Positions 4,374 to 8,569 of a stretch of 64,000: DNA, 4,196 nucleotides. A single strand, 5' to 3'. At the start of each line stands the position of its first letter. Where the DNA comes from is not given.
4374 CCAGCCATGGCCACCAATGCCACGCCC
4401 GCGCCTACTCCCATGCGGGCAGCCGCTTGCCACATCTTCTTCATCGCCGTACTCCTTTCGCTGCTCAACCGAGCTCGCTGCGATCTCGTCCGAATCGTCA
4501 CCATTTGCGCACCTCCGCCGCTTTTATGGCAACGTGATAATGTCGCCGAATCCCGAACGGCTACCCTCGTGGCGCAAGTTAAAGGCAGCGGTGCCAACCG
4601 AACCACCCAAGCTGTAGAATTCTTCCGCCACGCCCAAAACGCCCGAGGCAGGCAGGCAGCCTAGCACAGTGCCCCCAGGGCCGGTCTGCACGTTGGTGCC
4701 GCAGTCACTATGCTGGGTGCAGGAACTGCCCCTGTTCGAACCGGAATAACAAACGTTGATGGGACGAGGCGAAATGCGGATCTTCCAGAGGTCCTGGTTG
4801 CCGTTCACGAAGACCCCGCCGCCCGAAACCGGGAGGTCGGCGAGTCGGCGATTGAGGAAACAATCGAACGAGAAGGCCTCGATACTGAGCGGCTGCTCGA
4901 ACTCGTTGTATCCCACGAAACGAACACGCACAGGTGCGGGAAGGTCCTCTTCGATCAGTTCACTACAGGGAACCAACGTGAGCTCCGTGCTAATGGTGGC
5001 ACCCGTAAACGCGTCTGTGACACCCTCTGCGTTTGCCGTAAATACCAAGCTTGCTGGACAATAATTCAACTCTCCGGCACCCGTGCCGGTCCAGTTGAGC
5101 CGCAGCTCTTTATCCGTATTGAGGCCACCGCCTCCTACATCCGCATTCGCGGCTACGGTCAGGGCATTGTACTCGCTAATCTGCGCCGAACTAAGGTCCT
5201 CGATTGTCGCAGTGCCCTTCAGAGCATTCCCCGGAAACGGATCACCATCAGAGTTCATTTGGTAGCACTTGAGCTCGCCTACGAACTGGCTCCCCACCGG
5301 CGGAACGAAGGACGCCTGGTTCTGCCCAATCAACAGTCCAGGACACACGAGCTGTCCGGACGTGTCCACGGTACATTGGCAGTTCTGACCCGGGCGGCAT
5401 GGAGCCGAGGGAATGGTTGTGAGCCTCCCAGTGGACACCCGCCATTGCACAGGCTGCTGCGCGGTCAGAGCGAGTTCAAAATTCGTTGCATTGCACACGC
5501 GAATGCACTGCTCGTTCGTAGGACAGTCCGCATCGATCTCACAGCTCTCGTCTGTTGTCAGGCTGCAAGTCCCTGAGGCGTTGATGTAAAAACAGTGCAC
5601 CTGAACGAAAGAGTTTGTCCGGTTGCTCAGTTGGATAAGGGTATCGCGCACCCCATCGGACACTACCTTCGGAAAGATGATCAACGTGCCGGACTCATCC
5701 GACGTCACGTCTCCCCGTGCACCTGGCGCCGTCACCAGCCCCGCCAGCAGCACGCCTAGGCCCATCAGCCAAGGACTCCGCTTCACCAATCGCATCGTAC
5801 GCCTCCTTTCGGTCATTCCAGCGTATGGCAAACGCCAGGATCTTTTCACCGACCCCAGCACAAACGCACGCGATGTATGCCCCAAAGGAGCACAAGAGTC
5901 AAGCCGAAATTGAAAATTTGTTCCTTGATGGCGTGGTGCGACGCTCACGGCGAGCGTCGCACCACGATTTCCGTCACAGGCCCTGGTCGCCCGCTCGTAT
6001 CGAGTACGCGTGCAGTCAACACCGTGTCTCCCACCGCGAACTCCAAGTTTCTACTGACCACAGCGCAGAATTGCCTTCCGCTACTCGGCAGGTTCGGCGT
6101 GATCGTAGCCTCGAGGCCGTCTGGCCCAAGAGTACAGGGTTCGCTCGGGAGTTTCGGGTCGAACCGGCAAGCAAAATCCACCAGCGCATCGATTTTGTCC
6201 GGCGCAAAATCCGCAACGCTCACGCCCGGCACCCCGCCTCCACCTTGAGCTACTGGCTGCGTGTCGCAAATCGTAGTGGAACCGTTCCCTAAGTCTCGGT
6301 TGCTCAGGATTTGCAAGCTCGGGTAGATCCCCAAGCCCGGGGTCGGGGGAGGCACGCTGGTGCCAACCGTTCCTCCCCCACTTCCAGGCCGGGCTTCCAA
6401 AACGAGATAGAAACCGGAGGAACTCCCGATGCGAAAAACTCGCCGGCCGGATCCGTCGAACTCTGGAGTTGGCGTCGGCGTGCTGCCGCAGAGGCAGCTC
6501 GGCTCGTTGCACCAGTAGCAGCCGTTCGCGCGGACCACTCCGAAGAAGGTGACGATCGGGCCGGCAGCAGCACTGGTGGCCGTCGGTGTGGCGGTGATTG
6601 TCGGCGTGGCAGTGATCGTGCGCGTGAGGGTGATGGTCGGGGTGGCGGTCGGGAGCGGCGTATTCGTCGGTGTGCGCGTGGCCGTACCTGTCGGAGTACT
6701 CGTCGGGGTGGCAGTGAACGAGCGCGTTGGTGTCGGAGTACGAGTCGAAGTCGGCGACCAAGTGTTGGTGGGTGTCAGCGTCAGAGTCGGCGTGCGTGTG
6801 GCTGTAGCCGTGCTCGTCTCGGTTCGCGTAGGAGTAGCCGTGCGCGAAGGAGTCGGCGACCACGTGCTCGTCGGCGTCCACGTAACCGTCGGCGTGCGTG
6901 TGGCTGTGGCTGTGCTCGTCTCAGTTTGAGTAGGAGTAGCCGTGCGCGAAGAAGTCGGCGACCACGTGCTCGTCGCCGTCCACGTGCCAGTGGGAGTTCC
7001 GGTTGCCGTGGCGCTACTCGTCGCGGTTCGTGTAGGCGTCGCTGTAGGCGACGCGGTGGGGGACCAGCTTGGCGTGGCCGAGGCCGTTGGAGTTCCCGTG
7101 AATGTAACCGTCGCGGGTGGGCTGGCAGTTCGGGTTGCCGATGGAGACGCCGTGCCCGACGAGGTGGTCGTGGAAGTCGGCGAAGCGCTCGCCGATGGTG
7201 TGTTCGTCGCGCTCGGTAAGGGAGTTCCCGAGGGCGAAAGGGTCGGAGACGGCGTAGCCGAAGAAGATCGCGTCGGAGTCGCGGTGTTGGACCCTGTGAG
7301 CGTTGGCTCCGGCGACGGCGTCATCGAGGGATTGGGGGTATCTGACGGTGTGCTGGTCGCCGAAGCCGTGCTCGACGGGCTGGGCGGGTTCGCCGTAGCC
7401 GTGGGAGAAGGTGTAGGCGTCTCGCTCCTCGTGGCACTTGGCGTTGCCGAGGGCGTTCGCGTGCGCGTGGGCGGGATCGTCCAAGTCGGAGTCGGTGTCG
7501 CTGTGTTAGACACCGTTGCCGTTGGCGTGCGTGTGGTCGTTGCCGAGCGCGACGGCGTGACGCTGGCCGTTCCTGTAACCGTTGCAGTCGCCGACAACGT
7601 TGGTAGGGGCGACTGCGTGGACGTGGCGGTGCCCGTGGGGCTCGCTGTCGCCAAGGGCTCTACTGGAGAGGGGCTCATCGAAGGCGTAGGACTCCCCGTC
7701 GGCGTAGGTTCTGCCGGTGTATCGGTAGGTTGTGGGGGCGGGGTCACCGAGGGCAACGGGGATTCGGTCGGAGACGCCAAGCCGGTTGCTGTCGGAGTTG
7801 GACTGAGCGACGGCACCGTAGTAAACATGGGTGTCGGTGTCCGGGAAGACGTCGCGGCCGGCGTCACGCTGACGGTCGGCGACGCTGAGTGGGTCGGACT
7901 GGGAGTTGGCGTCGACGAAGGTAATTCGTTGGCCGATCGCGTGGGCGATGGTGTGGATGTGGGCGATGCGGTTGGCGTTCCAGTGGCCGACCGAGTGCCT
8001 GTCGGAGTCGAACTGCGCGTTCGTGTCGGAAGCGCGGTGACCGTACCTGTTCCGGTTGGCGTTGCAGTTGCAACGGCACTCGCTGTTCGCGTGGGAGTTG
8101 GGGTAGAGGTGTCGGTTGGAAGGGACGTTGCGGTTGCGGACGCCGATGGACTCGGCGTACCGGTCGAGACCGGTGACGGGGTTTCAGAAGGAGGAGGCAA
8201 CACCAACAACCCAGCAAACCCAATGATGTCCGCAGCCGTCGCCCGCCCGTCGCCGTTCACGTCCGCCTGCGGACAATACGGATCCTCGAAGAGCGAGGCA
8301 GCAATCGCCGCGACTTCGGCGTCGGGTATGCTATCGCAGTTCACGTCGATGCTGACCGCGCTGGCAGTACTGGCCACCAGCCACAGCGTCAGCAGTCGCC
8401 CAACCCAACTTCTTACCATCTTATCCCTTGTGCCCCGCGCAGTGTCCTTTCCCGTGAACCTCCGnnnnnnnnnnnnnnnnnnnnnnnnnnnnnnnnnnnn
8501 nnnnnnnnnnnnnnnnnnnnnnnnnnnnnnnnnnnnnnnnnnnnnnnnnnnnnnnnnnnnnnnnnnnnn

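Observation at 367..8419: Operon of an 824-aa dockerin/TP-linker secreted protein, four tandem paralogs of an unrecognised secreted family, and an orphan receiver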

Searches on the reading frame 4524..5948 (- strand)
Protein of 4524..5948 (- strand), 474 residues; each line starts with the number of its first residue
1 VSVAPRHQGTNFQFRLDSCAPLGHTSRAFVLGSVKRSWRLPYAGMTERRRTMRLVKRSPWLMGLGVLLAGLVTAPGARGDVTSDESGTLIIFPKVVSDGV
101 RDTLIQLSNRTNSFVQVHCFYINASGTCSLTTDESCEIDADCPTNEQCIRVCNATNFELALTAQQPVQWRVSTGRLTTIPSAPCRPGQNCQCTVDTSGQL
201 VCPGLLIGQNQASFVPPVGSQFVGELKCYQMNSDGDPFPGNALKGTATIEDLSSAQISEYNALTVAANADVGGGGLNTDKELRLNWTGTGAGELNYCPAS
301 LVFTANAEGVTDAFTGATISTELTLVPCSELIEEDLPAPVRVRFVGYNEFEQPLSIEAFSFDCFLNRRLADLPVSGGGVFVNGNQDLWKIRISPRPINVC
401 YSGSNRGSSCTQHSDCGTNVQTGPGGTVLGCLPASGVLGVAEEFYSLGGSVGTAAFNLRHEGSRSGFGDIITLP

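Call 3: search_protein_families(library=pfam, proteins=[window:4524-5948:-], max_evalue=1)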
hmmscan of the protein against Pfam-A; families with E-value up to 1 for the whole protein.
window:4524-5948:- (474 aa): 1 family
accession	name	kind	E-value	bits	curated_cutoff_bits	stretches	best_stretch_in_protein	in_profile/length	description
PF21164.2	Dumpy_DPY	-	0.74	10.3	27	1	136-150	4-18/24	Dumpy, DPY module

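Call 4: search_protein_families(library=ncbifam, proteins=[window:4524-5948:-], max_evalue=1)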
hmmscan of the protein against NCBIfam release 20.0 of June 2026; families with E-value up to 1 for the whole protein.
window:4524-5948:- (474 aa): 0 families

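Call 76: search_protein_families(library=padloc, proteins=[window:4524-5795:-], max_evalue=0.01)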
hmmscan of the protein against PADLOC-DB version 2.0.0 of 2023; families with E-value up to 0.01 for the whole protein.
window:4524-5795:- (423 aa): 0 families

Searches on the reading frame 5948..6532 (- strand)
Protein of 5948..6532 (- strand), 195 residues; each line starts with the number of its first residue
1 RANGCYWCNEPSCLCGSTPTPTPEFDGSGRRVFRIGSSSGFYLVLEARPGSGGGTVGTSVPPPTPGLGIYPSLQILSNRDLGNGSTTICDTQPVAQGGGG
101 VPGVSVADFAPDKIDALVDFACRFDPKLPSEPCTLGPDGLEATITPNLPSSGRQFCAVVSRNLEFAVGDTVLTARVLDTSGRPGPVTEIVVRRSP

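Call 21: search_protein_families(library=pfam, proteins=[window:5948-6532:-], max_evalue=10)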
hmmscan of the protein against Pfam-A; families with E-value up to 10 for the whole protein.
window:5948-6532:- (195 aa): 0 families

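Call 24: find_homologous_proteins(query=window:5948-6532:-, max_evalue=0.001)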
Query window:5948-6532:- (195 aa): 68 proteins with E <= 0.001 among 802 candidates.
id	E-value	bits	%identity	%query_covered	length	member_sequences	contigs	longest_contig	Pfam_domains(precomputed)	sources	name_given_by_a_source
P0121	8.4e-104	364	82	100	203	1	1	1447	-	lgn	-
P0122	2.5e-95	336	77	100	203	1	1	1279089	-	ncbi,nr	ncbi:MAG: hypothetical protein N3C12_06105 [Candidatus Binatia bacterium]|nr:hypothetical protein [C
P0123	1.2e-82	295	99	70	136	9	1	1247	-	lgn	-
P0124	2.2e-78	281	77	84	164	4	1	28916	-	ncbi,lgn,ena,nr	ncbi:hypothetical protein HRbin30_02149 [bacterium HR30]|nr:hypothetical protein HRbin30_02149 [bact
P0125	1.3e-75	272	82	78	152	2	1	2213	-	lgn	-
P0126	5.4e-75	270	89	72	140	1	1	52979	-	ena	-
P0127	2.4e-71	258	64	99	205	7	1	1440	-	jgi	jgi:hypothetical protein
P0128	6.8e-67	243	81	72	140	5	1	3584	-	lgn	-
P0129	3.1e-62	228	59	98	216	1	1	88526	-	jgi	jgi:hypothetical protein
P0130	5.8e-57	211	58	92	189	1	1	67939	-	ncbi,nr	ncbi:MAG: hypothetical protein HY270_14795 [Deltaproteobacteria bacterium]|nr:hypothetical protein [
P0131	2.3e-56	209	61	87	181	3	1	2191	-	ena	-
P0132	2.1e-55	206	55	100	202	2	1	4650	-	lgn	-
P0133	5.5e-51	191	61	78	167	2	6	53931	-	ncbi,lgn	-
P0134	6.7e-51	191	52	99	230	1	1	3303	-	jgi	jgi:hypothetical protein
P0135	1.7e-50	190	54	94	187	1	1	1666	-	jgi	jgi:hypothetical protein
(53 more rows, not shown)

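Call 53: predict_structure(alignment_id=A3)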
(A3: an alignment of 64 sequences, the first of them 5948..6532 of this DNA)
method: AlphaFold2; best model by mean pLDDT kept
length: 195 residues; sequences in the alignment: 64
mean_pLDDT: 89.7   pTM: 0.84
mean pLDDT of the five models: 89.7, 89.3, 89.3, 89.0, 88.3
residues with pLDDT >= 90: 162; 70-90: 10; 50-70: 3; < 50: 20
segments of 3 or more residues with pLDDT < 50: 1-20
pLDDT, mean of each block of 10 residues (from residue 1): 43 45 84 93 95 95 96 98 97 94 96 98 98 90 93 97 97 98 96 93
secondary structure, 60 per line:
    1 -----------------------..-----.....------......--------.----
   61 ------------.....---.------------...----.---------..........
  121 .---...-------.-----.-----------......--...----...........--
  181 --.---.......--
elements in order: E31-35 E42-47 E73-77 H111-121 E125-127 E153-158 E168-178 E187-193

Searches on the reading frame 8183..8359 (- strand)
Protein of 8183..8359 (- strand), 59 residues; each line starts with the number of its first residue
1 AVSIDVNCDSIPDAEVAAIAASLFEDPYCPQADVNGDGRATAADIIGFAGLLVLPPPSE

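Call 61: search_protein_families(library=pfam, proteins=[window:8183-8359:-], max_evalue=1)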
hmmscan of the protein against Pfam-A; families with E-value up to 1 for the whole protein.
seq(59 aa): 1 family
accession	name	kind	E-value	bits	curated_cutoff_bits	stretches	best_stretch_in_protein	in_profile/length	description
PF00404.24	Dockerin_1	-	0.0049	17.5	22.9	1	32-45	36-49/57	Dockerin type I domain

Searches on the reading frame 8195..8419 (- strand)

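Call 21: search_protein_families(library=pfam, proteins=[window:8195-8419:-], max_evalue=10)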
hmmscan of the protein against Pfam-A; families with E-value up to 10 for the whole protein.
window:8195-8419:- (75 aa): 1 family
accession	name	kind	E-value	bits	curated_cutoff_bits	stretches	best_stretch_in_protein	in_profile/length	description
PF00404.24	Dockerin_1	-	0.0059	17.2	22.9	1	52-65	36-49/57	Dockerin type I domain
